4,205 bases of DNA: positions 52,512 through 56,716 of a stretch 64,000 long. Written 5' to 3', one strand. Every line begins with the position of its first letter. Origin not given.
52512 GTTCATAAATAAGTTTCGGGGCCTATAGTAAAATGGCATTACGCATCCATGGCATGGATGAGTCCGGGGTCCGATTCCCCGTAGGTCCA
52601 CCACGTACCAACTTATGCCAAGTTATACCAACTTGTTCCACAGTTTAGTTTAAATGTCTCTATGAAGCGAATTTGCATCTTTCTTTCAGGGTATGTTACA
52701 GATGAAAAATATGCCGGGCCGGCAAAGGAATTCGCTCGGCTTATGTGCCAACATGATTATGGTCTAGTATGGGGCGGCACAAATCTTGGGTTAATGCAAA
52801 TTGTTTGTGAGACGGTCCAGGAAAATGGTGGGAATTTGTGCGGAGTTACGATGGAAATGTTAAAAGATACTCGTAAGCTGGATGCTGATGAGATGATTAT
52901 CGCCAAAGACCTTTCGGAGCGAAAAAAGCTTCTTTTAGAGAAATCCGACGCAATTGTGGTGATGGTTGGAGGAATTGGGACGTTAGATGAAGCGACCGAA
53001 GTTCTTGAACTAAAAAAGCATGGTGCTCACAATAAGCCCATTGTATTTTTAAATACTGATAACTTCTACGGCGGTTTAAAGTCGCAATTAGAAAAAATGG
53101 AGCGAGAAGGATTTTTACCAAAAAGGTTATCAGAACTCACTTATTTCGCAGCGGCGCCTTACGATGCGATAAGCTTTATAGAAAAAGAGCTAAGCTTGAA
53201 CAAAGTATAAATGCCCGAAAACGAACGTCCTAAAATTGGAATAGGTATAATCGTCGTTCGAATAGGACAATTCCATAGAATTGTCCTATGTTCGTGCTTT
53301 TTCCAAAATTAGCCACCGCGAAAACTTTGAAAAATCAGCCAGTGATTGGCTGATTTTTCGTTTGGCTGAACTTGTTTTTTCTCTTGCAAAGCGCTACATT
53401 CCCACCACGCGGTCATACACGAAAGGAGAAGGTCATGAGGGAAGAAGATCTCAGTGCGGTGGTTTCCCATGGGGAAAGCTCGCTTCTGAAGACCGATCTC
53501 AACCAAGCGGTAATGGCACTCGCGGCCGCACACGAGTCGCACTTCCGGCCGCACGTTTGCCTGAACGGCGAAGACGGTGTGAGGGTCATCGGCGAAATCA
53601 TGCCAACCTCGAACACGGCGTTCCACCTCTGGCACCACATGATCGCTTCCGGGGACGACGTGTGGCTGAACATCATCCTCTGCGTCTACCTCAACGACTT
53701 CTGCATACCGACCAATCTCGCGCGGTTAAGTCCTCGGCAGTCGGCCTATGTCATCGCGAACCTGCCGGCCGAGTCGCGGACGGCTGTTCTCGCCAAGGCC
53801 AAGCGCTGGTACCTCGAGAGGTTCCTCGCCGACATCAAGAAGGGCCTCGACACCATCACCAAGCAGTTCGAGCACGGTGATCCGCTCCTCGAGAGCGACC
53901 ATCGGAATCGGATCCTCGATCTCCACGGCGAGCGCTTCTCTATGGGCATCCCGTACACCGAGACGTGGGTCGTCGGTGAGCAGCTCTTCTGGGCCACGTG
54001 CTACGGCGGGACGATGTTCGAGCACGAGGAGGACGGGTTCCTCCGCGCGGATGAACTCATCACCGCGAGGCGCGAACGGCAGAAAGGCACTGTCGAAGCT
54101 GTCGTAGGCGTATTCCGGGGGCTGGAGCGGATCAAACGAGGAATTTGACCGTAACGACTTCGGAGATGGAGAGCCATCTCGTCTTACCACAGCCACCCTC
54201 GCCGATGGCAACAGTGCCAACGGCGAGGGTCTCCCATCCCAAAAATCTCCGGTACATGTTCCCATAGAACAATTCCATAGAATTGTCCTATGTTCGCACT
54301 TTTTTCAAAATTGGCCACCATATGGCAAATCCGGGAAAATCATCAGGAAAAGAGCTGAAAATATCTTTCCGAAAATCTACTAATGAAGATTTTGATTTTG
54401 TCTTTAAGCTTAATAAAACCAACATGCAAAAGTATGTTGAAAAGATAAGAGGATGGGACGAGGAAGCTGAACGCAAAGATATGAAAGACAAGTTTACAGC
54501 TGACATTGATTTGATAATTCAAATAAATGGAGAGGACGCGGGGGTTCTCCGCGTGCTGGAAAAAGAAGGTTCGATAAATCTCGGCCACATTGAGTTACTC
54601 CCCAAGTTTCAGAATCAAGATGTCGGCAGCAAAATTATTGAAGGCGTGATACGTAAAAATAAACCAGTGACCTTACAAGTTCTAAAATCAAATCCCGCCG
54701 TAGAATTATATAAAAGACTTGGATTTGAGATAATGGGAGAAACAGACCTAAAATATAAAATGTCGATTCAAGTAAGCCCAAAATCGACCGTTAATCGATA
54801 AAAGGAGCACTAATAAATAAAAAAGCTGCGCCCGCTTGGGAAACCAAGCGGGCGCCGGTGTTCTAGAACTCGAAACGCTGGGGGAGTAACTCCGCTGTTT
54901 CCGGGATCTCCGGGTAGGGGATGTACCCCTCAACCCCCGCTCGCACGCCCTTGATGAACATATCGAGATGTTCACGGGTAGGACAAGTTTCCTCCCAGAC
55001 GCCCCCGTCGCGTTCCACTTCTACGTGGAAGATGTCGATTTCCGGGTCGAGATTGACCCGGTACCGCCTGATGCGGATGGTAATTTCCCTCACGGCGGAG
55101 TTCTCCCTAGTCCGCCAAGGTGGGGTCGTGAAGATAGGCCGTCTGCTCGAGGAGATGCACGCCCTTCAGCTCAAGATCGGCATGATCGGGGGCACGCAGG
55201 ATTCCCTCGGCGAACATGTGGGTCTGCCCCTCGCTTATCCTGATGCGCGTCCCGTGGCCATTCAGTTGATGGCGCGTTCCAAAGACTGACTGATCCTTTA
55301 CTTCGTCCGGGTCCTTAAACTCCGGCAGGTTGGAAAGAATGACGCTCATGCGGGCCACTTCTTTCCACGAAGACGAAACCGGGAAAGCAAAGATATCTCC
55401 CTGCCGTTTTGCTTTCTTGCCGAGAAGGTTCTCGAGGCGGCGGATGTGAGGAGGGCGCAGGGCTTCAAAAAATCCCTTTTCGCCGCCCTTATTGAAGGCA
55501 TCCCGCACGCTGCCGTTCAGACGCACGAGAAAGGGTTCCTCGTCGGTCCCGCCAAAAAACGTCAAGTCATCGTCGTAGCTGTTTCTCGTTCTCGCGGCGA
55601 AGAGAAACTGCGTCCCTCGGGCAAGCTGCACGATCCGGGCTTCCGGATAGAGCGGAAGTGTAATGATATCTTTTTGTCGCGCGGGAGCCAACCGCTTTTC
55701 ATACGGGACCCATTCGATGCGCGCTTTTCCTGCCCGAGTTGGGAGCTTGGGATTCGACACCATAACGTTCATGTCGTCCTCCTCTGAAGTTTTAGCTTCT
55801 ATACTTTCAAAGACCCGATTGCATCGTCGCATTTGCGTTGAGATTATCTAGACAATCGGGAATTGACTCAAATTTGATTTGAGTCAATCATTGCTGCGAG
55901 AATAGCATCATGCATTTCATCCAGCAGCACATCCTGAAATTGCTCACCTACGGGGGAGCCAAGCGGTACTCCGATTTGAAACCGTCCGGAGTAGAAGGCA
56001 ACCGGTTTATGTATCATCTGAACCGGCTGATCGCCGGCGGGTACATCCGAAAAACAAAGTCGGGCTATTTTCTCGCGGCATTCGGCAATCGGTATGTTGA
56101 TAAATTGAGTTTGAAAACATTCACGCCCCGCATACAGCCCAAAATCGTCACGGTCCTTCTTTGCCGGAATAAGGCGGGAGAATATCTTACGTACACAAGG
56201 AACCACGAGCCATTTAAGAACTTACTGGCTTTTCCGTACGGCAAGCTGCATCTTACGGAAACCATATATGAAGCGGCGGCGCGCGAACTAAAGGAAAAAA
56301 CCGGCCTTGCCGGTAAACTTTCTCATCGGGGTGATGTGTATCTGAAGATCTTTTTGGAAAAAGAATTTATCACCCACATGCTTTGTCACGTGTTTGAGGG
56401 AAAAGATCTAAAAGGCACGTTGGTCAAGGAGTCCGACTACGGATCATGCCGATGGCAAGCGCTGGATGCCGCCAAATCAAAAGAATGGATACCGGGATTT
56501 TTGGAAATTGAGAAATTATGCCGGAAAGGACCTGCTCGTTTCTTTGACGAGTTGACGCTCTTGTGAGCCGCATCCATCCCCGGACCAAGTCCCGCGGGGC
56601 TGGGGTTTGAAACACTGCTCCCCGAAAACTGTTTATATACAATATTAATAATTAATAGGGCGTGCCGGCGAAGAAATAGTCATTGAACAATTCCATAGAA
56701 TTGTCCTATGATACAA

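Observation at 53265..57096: Four copies of a 7-5-7 palindrome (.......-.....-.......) defining a small ArsR-family regulon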

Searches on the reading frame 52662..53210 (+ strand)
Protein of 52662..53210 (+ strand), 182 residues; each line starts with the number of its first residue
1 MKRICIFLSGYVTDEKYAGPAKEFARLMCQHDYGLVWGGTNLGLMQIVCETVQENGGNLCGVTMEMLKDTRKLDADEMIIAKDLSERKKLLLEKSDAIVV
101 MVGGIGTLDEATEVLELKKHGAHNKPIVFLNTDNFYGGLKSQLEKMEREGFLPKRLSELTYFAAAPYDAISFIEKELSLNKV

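Call 11: search_protein_families(library=pfam, proteins=[window:52662-53210:+], max_evalue=0.01)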
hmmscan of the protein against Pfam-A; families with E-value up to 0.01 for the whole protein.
window:52662-53210:+ (182 aa): 2 families
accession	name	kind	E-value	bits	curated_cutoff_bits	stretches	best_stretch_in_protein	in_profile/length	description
PF03641.19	Lysine_decarbox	-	2.8e-30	105.6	27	1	45-170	1-128/131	Possible lysine decarboxylase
PF18306.6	LDcluster4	-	6.8e-14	52.2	26.3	1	14-119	14-118/151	SLOG cluster4 family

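Call 12: search_protein_families(library=ncbifam, proteins=[window:52662-53210:+], max_evalue=0.01)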
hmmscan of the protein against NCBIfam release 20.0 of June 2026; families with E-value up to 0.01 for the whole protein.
window:52662-53210:+ (182 aa): 3 families
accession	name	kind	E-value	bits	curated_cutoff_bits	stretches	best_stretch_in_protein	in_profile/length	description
TIGR00730.1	TIGR00730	subfamily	6.7e-33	113.9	96.35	1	3-174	2-176/178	TIGR00730 family Rossman fold protein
NF058542.1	CtkRMPhLog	equivalog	3.7e-23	82.4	300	1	4-154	4-156/177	cytokinin riboside 5'-monophosphate phosphoribohydrolase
TIGR00725.1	TIGR00725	hypoth_equivalog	2e-09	37.1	106.9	1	4-132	4-124/159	TIGR00725 family protein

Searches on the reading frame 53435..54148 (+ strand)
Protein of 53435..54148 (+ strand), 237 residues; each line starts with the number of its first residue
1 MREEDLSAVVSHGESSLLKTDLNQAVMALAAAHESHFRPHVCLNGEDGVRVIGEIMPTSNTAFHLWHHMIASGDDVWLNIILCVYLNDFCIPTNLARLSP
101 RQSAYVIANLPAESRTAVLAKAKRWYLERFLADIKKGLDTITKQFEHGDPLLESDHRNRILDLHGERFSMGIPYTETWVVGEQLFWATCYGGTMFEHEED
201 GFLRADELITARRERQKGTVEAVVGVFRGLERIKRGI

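Call 11: search_protein_families(library=pfam, proteins=[window:53435-54148:+], max_evalue=0.01)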
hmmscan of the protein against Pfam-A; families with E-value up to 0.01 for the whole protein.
window:53435-54148:+ (237 aa): 0 families

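Call 12: search_protein_families(library=ncbifam, proteins=[window:53435-54148:+], max_evalue=0.01)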
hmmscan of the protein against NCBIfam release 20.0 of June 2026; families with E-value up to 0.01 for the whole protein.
window:53435-54148:+ (237 aa): 0 families

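Call 38: find_encoding_contigs(protein=window:53435-54148:+, flank=6000, max_places=6)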
Protein window:53435-54148:+ (237 aa): 2 contigs read that carry it; 1 place shown.
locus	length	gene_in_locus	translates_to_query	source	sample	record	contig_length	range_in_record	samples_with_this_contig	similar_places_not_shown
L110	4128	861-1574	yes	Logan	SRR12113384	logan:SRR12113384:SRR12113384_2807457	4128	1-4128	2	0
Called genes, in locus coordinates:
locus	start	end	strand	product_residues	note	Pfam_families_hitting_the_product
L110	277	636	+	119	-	PF03641:Lysine_decarbox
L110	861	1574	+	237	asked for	-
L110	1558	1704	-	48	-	-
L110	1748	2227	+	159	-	PF13673:Acetyltransf_10, PF13508:Acetyltransf_7 (weak)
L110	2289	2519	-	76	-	-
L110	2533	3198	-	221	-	-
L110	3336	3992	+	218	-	PF00293:NUDIX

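Call 42: find_homologous_proteins(query=window:53435-54145:+, max_evalue=0.001)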
Query window:53435-54145:+ (237 aa): 16 proteins with E <= 0.001 among 617 candidates.
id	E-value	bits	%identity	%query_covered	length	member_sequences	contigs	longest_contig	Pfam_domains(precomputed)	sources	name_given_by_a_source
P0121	3.1e-158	542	100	100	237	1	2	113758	-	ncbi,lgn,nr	ncbi:MAG: hypothetical protein HYT39_02675 [Candidatus Sungbacteria bacterium]|nr:hypothetical prote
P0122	1.8e-121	422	80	99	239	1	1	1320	-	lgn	-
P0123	6.8e-120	417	77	100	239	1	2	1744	-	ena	-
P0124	3.0e-119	415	78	100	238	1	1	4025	-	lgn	-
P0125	1.4e-107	377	73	98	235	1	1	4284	-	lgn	-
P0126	6.5e-107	374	73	97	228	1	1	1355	-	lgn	-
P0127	3.3e-105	369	70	100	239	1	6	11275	-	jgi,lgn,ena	-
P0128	2.7e-92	327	66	97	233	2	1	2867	-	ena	-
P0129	5.2e-79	283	58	98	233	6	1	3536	-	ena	-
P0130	1.6e-75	272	57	97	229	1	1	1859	-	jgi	-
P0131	3.6e-70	254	56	97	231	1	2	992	-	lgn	-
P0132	2.5e-60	222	48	93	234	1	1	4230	-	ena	-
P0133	3.1e-60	222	46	97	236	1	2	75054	-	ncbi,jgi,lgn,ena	ncbi:MAG: hypothetical protein WCW03_02370 [Candidatus Paceibacterota bacterium]|jgi:hypothetical pr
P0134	1.1e-59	220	48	96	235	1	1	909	-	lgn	-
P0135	4.9e-59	218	48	95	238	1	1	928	-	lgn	-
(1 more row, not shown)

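Call 44: find_encoding_contigs(protein=P0127, flank=6000, max_places=2)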
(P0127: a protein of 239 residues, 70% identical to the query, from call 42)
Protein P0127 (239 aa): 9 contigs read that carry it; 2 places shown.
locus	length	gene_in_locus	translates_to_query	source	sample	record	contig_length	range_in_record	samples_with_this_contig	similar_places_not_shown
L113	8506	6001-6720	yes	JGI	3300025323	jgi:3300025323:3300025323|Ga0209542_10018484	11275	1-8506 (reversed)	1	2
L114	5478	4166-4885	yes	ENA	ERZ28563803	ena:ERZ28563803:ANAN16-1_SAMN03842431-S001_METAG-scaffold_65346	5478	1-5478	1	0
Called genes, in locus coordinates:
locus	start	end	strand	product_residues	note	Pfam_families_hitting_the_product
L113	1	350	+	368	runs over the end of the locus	PF01098:FTSW_RODA_SPOVE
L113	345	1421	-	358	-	PF13439:Glyco_transf_4, PF13477:Glyco_trans_4_2, PF13579:Glyco_trans_4_4, PF20706:GT4-conflict, PF00534:Glycos_transf_1, PF13692:Glyco_trans_1_4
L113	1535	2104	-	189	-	PF20803:PaaX_M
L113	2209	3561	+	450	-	PF02397:Bac_transf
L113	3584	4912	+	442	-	PF21760:SecD_1st, PF22599:SecDF_P1_head, PF02355:SecD_SecF_C, PF03176:MMPL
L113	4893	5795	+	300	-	PF07549:Sec_GG (weak), PF02355:SecD_SecF_C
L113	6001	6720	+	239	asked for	-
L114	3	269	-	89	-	?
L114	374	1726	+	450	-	PF02397:Bac_transf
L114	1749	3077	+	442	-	PF21760:SecD_1st, PF22599:SecDF_P1_head, PF02355:SecD_SecF_C, PF03176:MMPL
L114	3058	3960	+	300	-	PF07549:Sec_GG (weak), PF02355:SecD_SecF_C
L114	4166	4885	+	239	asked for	-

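Call 45: find_encoding_contigs(protein=P0133, flank=6000, max_places=2)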
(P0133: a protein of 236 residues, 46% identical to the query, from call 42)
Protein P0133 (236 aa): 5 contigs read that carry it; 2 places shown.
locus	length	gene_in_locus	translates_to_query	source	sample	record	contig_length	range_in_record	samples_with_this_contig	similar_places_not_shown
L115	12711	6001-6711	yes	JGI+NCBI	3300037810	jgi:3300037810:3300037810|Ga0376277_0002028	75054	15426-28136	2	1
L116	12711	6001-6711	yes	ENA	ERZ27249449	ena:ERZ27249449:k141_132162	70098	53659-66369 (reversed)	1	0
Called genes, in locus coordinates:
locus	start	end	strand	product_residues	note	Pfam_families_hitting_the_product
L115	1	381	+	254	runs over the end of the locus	PF00121:TIM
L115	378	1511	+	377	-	PF00162:PGK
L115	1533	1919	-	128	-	PF11969:DcpS_C, PF01230:HIT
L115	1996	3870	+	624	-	PF01368:DHH, PF02272:DHHA1, PF17768:RecJ_OB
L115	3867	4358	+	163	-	PF00075:RNase_H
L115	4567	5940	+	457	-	PF13567:DUF4131, PF03772:Competence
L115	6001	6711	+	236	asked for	-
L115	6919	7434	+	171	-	-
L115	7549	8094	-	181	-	PF02777:Sod_Fe_C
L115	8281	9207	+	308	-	-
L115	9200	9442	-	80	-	PF00830:Ribosomal_L28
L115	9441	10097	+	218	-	PF02163:Peptidase_M50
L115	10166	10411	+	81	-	-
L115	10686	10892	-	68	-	-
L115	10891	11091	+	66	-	PF00164:Ribosom_S12_S23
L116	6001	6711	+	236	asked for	-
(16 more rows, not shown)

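Call 46: find_encoding_contigs(protein=P0125, flank=6000, max_places=2)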
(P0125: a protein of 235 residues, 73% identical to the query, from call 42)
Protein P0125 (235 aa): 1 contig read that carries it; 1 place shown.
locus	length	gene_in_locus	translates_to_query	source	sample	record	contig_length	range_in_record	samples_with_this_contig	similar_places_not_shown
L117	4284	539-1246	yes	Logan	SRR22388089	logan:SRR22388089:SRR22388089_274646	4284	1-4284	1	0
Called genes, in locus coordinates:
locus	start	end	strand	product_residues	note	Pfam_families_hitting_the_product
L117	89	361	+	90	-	PF01541:GIY-YIG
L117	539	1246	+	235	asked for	-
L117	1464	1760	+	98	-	-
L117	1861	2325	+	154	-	-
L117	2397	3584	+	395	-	PF07478:Dala_Dala_lig_C (weak)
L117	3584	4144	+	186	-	-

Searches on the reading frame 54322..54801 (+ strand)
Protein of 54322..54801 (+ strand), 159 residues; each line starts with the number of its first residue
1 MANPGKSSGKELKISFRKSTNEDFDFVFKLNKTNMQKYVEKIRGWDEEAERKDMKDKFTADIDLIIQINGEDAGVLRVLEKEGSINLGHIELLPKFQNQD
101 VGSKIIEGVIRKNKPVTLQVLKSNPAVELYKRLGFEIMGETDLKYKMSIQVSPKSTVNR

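Call 11: search_protein_families(library=pfam, proteins=[window:54322-54801:+], max_evalue=0.01)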
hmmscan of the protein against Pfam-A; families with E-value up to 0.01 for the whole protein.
window:54322-54801:+ (159 aa): 4 families
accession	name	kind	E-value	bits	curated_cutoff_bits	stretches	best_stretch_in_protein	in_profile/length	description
PF13508.13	Acetyltransf_7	-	3.3e-07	31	27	1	65-136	7-83/84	Acetyltransferase (GNAT) domain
PF13673.13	Acetyltransf_10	-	1.9e-06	28.3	23.6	1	40-141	8-113/128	Acetyltransferase (GNAT) domain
PF08445.16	FR47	-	0.00015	22.1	22.1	1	86-138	23-80/86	FR47-like protein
PF00583.31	Acetyltransf_1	-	0.0016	19.2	20.7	1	55-135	24-116/116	Acetyltransferase (GNAT) family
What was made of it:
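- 54322..54801 (+): GNAT acetyltransferase (159 aa), the likeliest extra target of the repressor in this genome. call 11 (Acetyltransf_7 and Acetyltransf_10 above cut-off)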

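Call 12: search_protein_families(library=ncbifam, proteins=[window:54322-54801:+], max_evalue=0.01)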
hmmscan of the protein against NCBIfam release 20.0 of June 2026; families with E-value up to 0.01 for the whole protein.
window:54322-54801:+ (159 aa): 3 families
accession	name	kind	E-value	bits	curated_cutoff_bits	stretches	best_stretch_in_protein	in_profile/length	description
NF007807.0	PRK10514.1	equivalog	1.1e-05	25.4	134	1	14-143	3-130/147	acetyltransferase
TIGR01575.1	rimI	equivalog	4.5e-05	23.6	86.4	1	43-141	16-118/132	ribosomal protein S18-alanine N-acetyltransferase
NF007853.0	PRK10562.1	equivalog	0.0025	18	125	1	63-140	50-125/146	N-acetyltransferase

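Call 39: find_encoding_contigs(protein=window:54322-54801:+, flank=6000, max_places=6)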
Protein window:54322-54801:+ (159 aa): 4 contigs read that carry it; 3 places shown.
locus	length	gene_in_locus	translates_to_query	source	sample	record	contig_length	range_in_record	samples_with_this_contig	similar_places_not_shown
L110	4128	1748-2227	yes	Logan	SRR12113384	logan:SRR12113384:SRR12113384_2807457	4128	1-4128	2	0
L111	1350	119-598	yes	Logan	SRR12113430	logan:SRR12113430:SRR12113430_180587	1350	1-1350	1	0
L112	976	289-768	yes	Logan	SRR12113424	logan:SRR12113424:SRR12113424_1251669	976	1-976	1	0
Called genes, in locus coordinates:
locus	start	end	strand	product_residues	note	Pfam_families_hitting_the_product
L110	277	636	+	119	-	PF03641:Lysine_decarbox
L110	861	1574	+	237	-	-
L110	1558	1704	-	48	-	-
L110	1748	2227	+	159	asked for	PF13673:Acetyltransf_10, PF13508:Acetyltransf_7 (weak)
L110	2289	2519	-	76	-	-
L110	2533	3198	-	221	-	-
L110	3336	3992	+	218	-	PF00293:NUDIX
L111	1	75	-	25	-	?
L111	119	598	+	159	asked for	PF13673:Acetyltransf_10, PF13508:Acetyltransf_7 (weak)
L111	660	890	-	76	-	-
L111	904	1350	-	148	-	?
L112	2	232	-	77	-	?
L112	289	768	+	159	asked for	PF13673:Acetyltransf_10, PF13508:Acetyltransf_7 (weak)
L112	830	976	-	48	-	?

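Call 49: find_related_loci(query=window:54322-54798:+, collection=metagenome_contigs, flank=3000)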
Query window:54322-54798:+ (159 aa) in metagenome_contigs; peptide patterns used: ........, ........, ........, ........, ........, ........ (x = any residue, [..] = any of these).
131 stretches matched a pattern; 2 encode a relative of the query (tblastn E <= 1e-3); 2 distinct loci.
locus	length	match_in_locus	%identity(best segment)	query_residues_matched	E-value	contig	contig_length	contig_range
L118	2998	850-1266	73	14-152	2e-65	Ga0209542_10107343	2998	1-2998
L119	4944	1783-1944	56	15-68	3e-15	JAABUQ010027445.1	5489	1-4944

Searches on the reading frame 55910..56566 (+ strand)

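Call 11: search_protein_families(library=pfam, proteins=[window:55910-56566:+], max_evalue=0.01)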
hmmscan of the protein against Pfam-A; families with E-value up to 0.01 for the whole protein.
window:55910-56566:+ (218 aa): 2 families
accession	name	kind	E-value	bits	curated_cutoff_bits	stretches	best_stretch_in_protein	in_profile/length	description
PF00293.34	NUDIX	-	3.9e-11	43.5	21.1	1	80-191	6-121/134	NUDIX domain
PF24038.1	DUF7347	-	0.00024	21.7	27.6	1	30-64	42-75/77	Domain of unknown function (DUF7347)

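Call 12: search_protein_families(library=ncbifam, proteins=[window:55910-56566:+], max_evalue=0.01)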
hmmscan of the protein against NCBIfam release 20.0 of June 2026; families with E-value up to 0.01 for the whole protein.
window:55910-56566:+ (218 aa): 12 families
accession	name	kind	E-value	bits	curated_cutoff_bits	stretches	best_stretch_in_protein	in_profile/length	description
TIGR00586.1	mutt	equivalog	1.2e-05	25.3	97.9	1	80-136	7-64/129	8-oxo-dGTP diphosphatase MutT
NF003791.0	PRK05379.2-3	equivalog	9.4e-05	21.7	409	1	76-134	199-257/340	bifunctional nicotinamide-nucleotide adenylyltransferase/Nudix hydroxylase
NF008044.0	PRK10776.1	equivalog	0.0002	21.3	148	1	80-136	6-63/130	8-oxo-dGTP diphosphatase MutT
TIGR02705.1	nudix_YtkD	equivalog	0.00021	20.8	154.4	1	85-139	31-81/156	RNA deprotection pyrophosphohydrolase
NF003786.0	PRK05379.1-2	equivalog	0.00027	20.2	397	1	76-133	215-272/354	bifunctional nicotinamide-nucleotide adenylyltransferase/Nudix hydroxylase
NF003790.0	PRK05379.2-2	equivalog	0.00035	19.7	403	1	77-135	215-273/354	bifunctional nicotinamide mononucleotide adenylyltransferase/ADP-ribose pyrophosphatase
NF008736.0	PRK11762.1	equivalog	0.00047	19.7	169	1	106-136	76-106/186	ADP compounds hydrolase NudE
NF006530.0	PRK08999.1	equivalog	0.00058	19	245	1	85-137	13-66/315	Nudix family hydrolase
NF003788.0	PRK05379.1-5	equivalog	0.00069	19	354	1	74-133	208-267/351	bifunctional nicotinamide-nucleotide adenylyltransferase/Nudix hydroxylase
NF003785.0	PRK05379.1-1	equivalog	0.004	16.4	418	1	62-133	186-257/347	bifunctional nicotinamide-nucleotide adenylyltransferase/Nudix hydroxylase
NF001937.0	PRK00714.1-4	equivalog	0.0044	16.7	139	1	87-135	17-62/161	RNA pyrophosphohydrolase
NF003787.0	PRK05379.1-4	equivalog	0.0063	15.5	449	1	79-134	208-263/346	bifunctional nicotinamide-nucleotide adenylyltransferase/Nudix hydroxylase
